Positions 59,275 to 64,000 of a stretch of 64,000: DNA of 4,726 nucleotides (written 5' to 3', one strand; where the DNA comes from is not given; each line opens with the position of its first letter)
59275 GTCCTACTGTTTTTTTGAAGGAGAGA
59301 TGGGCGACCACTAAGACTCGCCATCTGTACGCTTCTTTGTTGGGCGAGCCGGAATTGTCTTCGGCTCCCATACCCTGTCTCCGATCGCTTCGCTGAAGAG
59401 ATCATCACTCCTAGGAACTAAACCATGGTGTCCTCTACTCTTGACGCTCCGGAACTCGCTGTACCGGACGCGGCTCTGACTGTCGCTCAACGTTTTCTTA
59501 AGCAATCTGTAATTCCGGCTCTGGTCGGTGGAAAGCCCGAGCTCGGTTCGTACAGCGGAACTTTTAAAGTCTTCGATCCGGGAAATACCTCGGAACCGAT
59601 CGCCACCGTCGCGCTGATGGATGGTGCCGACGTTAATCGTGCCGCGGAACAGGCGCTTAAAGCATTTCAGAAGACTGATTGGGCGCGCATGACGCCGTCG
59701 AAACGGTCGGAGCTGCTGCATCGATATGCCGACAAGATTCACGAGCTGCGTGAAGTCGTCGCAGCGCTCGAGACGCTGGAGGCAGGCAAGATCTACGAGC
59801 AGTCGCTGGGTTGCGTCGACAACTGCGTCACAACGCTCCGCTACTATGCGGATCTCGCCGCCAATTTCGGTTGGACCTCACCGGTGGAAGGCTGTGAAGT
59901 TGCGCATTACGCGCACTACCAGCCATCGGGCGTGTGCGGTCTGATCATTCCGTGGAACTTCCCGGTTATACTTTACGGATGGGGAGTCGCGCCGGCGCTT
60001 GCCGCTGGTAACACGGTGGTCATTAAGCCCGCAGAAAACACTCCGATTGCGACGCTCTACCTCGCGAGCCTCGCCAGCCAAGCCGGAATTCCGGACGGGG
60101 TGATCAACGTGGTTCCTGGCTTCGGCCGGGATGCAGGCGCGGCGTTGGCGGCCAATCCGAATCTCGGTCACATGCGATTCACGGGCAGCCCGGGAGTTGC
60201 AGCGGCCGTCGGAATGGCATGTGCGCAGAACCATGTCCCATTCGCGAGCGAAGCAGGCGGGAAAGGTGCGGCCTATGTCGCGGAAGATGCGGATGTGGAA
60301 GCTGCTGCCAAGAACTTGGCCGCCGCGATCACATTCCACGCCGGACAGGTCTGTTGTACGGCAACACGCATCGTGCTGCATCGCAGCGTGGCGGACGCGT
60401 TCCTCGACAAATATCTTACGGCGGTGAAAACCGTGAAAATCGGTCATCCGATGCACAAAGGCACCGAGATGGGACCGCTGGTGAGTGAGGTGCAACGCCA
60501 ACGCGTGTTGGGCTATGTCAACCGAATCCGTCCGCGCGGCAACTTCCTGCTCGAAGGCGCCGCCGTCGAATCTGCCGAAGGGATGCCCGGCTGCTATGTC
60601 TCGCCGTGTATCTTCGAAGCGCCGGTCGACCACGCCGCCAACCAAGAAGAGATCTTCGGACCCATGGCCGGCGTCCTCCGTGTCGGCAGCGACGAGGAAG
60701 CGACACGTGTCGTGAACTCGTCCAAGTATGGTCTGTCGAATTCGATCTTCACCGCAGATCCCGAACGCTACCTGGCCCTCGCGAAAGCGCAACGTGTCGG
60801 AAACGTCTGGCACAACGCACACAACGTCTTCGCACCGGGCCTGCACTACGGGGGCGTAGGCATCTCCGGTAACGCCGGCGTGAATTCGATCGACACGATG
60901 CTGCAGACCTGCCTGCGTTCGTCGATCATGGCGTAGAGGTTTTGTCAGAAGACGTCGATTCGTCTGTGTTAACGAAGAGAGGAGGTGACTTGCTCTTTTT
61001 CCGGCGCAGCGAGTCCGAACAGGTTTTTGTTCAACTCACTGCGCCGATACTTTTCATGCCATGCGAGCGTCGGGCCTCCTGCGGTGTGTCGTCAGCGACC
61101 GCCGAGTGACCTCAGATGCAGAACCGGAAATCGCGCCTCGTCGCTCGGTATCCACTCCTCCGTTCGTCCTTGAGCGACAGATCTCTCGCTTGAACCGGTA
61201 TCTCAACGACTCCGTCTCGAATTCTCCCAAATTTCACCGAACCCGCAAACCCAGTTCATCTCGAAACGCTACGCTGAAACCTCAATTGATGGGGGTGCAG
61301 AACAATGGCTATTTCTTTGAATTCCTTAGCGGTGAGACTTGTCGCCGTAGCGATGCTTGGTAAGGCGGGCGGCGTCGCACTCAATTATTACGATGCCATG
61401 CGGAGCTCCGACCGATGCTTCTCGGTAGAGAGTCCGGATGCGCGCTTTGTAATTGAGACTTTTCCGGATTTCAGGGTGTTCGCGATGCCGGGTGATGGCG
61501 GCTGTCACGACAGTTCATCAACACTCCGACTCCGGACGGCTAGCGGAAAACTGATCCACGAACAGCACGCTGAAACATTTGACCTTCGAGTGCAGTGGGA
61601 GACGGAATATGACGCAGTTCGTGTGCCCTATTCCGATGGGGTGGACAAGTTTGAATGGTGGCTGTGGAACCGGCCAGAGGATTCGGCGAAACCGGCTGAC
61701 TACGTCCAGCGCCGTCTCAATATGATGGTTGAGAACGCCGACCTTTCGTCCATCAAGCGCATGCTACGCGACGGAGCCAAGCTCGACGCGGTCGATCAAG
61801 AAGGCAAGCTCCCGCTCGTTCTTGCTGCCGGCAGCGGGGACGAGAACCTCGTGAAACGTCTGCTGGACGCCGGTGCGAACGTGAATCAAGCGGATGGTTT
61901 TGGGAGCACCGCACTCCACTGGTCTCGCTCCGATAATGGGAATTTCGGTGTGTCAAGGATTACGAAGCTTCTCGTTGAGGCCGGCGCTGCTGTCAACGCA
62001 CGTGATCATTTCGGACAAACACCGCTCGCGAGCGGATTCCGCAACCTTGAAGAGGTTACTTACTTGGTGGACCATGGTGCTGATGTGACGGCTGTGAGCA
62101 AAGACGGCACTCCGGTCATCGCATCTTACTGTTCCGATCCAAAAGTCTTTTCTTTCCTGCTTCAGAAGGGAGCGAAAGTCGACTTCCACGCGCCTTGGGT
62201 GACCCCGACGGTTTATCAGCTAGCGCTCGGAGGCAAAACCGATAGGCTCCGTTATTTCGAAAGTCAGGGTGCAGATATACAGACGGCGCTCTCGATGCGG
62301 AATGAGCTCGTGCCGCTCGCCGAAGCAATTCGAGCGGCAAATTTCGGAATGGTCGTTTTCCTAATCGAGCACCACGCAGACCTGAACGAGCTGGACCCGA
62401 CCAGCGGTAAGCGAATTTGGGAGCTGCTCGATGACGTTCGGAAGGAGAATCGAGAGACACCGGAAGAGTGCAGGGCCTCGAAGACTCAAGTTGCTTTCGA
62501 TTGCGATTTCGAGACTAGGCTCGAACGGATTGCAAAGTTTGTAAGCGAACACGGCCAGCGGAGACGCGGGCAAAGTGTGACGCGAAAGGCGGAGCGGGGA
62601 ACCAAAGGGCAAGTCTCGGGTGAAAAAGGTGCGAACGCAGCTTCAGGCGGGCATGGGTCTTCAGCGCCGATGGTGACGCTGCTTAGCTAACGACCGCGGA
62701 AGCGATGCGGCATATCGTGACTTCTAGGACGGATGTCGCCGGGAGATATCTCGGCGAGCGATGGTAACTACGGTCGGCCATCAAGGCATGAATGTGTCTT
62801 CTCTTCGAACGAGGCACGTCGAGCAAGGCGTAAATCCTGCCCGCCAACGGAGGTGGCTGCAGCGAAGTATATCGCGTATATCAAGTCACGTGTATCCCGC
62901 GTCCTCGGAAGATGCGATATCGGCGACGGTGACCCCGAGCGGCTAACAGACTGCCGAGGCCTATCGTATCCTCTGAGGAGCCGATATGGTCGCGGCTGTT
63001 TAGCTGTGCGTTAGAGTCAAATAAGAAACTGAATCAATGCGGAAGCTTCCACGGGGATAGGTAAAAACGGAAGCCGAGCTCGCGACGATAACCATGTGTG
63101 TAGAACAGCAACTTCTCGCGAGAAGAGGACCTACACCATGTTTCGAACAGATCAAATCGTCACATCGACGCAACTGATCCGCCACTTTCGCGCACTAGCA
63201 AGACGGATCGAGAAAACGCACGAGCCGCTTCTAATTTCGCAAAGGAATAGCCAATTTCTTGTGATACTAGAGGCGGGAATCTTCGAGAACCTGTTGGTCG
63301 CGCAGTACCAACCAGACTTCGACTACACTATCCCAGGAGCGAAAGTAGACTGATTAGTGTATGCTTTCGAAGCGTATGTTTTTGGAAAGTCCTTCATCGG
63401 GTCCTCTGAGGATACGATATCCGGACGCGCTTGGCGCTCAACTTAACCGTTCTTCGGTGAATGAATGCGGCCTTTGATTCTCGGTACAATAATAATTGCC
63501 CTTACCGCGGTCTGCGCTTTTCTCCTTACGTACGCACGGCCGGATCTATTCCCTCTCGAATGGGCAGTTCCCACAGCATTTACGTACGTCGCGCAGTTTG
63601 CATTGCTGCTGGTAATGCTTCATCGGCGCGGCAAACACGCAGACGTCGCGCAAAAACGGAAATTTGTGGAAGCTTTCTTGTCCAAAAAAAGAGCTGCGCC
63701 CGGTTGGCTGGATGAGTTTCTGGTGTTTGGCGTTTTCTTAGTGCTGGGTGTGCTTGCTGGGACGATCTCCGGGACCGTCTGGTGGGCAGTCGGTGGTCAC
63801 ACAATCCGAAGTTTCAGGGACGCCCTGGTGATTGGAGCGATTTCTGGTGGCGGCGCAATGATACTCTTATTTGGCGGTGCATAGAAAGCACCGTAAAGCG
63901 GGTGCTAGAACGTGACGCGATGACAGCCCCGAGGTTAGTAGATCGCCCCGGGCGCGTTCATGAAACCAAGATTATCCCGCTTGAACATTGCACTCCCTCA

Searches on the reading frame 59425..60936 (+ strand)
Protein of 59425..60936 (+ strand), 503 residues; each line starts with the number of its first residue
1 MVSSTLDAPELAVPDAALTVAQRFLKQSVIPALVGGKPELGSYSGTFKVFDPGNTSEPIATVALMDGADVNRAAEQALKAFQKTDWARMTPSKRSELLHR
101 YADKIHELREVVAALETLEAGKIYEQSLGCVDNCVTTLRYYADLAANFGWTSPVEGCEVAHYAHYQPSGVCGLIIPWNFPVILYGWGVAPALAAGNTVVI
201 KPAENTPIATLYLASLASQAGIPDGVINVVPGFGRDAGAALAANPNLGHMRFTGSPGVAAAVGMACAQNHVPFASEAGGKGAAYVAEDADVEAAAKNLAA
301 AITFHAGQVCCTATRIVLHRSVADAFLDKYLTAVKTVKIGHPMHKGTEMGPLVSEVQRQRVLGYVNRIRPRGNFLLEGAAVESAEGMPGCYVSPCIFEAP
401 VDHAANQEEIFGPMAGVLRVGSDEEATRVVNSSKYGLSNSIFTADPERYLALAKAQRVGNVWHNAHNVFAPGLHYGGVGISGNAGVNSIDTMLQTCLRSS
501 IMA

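Call 8: search_protein_families(library=pfam, proteins=[window:59425-60936:+], max_evalue=0.01)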
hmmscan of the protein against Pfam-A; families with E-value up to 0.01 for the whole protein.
window:59425-60936:+ (503 aa): 1 family
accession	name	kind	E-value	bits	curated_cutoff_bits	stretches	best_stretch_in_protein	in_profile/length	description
PF00171.27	Aldedh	-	7.2e-131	437.3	23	1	44-491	6-451/461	Aldehyde dehydrogenase family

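Call 13: find_encoding_contigs(protein=window:59425-60936:+, flank=10000, max_places=10)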
Protein window:59425-60936:+ (503 aa): no gene with exactly this product is on record in the collection.

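Call 44: find_homologous_proteins(query=window:59425-60936:+, max_evalue=1e-50)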
Query window:59425-60936:+ (503 aa): 5086 proteins with E <= 1e-50 among 8000 candidates; the best 120 are listed.
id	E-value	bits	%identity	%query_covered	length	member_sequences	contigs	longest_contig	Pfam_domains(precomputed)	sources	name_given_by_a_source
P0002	0.0e+0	1137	100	100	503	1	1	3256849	PF00171.28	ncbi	ncbi:MAG: aldehyde dehydrogenase family protein [Bdellovibrionota bacterium]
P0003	5.9e-137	476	47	98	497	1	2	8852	PF00171.28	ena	-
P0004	7.8e-137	475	47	95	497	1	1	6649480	PF00171.28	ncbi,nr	ncbi:NAD-dependent aldehyde dehydrogenase [Planctomycetales bacterium 10988]|nr:NAD-dependent aldehy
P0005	1.8e-136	474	47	95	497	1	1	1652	PF00171.28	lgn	-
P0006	1.9e-136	474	47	95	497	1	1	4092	PF00171.28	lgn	-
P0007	2.2e-136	474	48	95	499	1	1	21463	PF00171.28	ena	-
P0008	3.4e-136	473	47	95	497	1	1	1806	PF00171.28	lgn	-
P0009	4.9e-136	472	47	95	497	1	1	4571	PF00171.28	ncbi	-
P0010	5.0e-136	472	47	97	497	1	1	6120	PF00171.28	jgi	jgi:acyl-CoA reductase-like NAD-dependent aldehyde dehydrogenase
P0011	7.8e-136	472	47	96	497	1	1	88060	PF00171.28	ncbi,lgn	ncbi:MAG: aldehyde dehydrogenase family protein [Pirellulales bacterium]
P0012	8.0e-136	472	48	96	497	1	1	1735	PF00171.28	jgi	jgi:acyl-CoA reductase-like NAD-dependent aldehyde dehydrogenase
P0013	9.5e-136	472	48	95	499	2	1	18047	PF00171.28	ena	-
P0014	1.3e-135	471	47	96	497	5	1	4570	PF00171.28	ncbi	-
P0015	4.4e-135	469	46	100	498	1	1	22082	PF00171.28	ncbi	-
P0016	4.9e-135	469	46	98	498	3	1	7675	PF00171.28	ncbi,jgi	jgi:acyl-CoA reductase-like NAD-dependent aldehyde dehydrogenase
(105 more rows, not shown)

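Call 63: search_protein_families(library=ncbifam, proteins=[window:59425-60936:+], max_evalue=0.01)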
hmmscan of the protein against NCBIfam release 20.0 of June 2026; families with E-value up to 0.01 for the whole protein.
window:59425-60936:+ (503 aa): 45 families (the best 25 are shown)
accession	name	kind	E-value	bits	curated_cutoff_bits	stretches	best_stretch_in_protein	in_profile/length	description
NF045735.1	PaDhStyDPseudo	equivalog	3.4e-97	326.1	850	1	33-485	6-466/483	phenylacetaldehyde dehydrogenase StyD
TIGR02299.1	HpaE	equivalog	4.2e-97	325.7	638.35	1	33-483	4-456/488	5-carboxymethyl-2-hydroxymuconate semialdehyde dehydrogenase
TIGR01804.1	BADH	equivalog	6.7e-96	321.6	668.6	1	46-487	14-455/467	betaine-aldehyde dehydrogenase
NF045736.1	PaDhStyDRhodo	equivalog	2.2e-95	320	800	1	34-482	7-456/479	phenylacetaldehyde dehydrogenase StyD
NF010000.0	PRK13473.1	subfamily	8.6e-95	318.1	615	1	43-483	15-452/475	aminobutyraldehyde dehydrogenase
NF009725.0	PRK13252.1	equivalog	2.1e-90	303.5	593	1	34-494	11-470/488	betaine-aldehyde dehydrogenase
NF007352.0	PRK09847.1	equivalog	2.8e-87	293.3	850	1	44-490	34-478/495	aldehyde dehydrogenase PuuC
TIGR03216.1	OH_muco_semi_DH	equivalog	7.6e-87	291.9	693.25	1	46-488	15-467/481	2-hydroxymuconic semialdehyde dehydrogenase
NF042993.1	AlphKGSA_gudD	equivalog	9.4e-86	288.4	770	1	45-464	19-439/481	alpha-ketoglutaric semialdehyde dehydrogenase GucD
NF050026.1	AcaldDHExaC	equivalog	1.4e-82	278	900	1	55-483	40-473/503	acetaldehyde dehydrogenase ExaC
NF052305.1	DioxValDhHalo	equivalog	2.3e-81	274.1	750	1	41-449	16-424/483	2,5-dioxovalerate dehydrogenase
TIGR04284.1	aldehy_Rv0768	hypoth_equivalog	8.2e-81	272.4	775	1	33-485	4-463/480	aldehyde dehydrogenase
NF006916.0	PRK09407.1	equivalog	1e-80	271.8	521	1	54-482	42-471/526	succinic semialdehyde dehydrogenase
TIGR01780.1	SSADH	subfamily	4.4e-78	263.1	646.35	1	51-482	3-431/448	succinate-semialdehyde dehydrogenase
NF002852.0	PRK03137.1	subfamily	1.1e-77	262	648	1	30-483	37-491/514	L-glutamate gamma-semialdehyde dehydrogenase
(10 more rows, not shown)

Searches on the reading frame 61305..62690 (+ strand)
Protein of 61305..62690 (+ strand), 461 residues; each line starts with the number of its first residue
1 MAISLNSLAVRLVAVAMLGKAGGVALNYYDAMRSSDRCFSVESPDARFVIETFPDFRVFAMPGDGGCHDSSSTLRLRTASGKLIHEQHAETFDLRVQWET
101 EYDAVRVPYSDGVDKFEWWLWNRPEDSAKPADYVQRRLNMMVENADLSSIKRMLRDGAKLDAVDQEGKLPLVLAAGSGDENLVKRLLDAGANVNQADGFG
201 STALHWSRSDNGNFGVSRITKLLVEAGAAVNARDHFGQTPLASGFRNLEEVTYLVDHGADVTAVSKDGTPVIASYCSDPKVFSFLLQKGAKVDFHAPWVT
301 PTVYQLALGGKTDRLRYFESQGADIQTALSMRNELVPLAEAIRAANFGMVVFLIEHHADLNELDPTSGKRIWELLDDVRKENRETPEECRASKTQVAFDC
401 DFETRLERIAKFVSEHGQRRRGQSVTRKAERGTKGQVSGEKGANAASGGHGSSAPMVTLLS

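Call 8: search_protein_families(library=pfam, proteins=[window:61305-62690:+], max_evalue=0.01)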
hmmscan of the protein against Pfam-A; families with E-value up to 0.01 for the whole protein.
window:61305-62690:+ (461 aa): 5 families
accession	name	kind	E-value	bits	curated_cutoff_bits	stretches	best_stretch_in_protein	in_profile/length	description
PF12796.13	Ank_2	-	1e-19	71.3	27.3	2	138-234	1-90/90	Ankyrin repeats (3 copies)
PF00023.36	Ank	-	3.1e-19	68.4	21.1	2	167-197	2-32/33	Ankyrin repeat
PF13637.12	Ank_4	-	2.4e-15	56.7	22.7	1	174-206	4-36/50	Ankyrin repeats (many copies)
PF13857.12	Ank_5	-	2.7e-12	47.2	27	1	160-205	7-54/56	Ankyrin repeats (many copies)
PF13606.12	Ank_3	-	1.9e-10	40.3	22.3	0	167-194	2-29/30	Ankyrin repeat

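Call 47: find_encoding_contigs(protein=window:61305-62690:+, flank=10000, max_places=5)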
Protein window:61305-62690:+ (461 aa): no gene with exactly this product is on record in the collection.

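Call 62: search_protein_families(library=padloc, proteins=[window:61305-62690:+], max_evalue=0.01)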
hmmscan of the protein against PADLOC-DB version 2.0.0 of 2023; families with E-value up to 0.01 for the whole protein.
window:61305-62690:+ (461 aa): 2 families
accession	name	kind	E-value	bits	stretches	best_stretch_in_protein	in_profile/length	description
PDLC04783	PDC-M72A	-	9.1e-26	89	2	140-268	236-362/392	-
PDLC02908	Ankyrin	-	1.2e-07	28.4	1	150-256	718-823/880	-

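Call 63: search_protein_families(library=ncbifam, proteins=[window:61305-62690:+], max_evalue=0.01)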
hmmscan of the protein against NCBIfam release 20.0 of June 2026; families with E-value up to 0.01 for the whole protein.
window:61305-62690:+ (461 aa): 8 families
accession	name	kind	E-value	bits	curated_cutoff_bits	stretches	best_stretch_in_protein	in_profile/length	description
NF043023.1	T4SS_AnkH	equivalog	9.3e-17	60.9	600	2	145-213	10-77/467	Dot/Icm T4SS effector AnkH/LegA3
NF043029.1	T4SS_AnkY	equivalog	4.6e-15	55.1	600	2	138-207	462-531/543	Dot/Icm T4SS effector AnkY/LegA9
NF043028.1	T4SS_AnkX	equivalog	1.3e-12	46.8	1400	1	139-273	553-690/938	Dot/Icm T4SS effector AnkN/AnkX/LegA8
NF041931.2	MzaA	equivalog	1.5e-11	43.9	800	1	147-210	15-78/726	MZA anti-phage system associated sigma-70 family RNA polymerase sigma factor MzaA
NF043022.1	T4SS_AnkG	equivalog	5.4e-05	22.1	500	1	138-242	300-404/455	Dot/Icm T4SS effector AnkG/AnkZ/LegA7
TIGR00870.1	trp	subfamily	0.00081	17.6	498.75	0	167-207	178-218/747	transient-receptor-potential calcium channel protein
NF043027.1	T4SS_AnkQ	equivalog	0.0037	16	700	1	179-228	343-388/496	Dot/Icm T4SS effector AnkQ/LegA10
NF043020.1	T4SS_AnkD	equivalog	0.0085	15.1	500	0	132-196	51-110/426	Dot/Icm T4SS effector AnkD/LegA15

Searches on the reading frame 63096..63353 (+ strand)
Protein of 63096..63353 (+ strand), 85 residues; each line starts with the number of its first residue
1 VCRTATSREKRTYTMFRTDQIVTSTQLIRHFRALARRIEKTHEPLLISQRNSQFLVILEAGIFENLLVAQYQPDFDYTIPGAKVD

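Call 8: search_protein_families(library=pfam, proteins=[window:63096-63353:+], max_evalue=0.01)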
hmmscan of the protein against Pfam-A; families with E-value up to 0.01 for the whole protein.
window:63096-63353:+ (85 aa): 1 family
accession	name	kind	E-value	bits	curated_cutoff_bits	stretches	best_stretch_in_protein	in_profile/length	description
PF02604.26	PhdYeFM_antitox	-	0.00095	19.3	29.8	1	20-66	2-48/74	Antitoxin Phd_YefM, type II toxin-antitoxin system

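Call 62: search_protein_families(library=padloc, proteins=[window:63138-63353:+], max_evalue=0.01)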
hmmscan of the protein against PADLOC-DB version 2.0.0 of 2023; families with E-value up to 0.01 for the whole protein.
window:63138-63353:+ (71 aa): 0 families

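Call 63: search_protein_families(library=ncbifam, proteins=[window:63138-63353:+], max_evalue=0.01)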
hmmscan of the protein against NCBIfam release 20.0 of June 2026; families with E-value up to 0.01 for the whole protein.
window:63138-63353:+ (71 aa): 0 families

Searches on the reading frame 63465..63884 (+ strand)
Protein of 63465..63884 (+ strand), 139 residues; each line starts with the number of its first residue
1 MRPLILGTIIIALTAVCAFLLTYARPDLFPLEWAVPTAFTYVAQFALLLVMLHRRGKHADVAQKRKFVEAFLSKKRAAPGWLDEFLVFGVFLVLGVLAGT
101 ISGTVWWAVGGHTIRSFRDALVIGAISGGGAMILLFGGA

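Call 42: search_protein_families(library=pfam, proteins=[window:63465-63884:+], max_evalue=0.001)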
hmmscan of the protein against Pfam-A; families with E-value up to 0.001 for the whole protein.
window:63465-63884:+ (139 aa): 0 families

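Call 46: find_encoding_contigs(protein=window:63465-63884:+, flank=10000, max_places=5)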
Protein window:63465-63884:+ (139 aa): 1 contig read that carries it; 1 place shown.
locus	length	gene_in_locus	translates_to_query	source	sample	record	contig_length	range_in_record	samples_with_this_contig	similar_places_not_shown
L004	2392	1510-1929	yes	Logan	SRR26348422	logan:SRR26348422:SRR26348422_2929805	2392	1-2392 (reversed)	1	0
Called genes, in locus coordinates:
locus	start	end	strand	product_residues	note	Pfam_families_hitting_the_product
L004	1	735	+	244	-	?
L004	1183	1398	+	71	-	-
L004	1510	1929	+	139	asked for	-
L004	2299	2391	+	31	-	?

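Call 62: search_protein_families(library=padloc, proteins=[window:63465-63884:+], max_evalue=0.01)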
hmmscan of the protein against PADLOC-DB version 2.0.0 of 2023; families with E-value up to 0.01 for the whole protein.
window:63465-63884:+ (139 aa): 0 families

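Call 63: search_protein_families(library=ncbifam, proteins=[window:63465-63884:+], max_evalue=0.01)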
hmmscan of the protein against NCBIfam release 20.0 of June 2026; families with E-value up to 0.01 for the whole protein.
window:63465-63884:+ (139 aa): 0 families
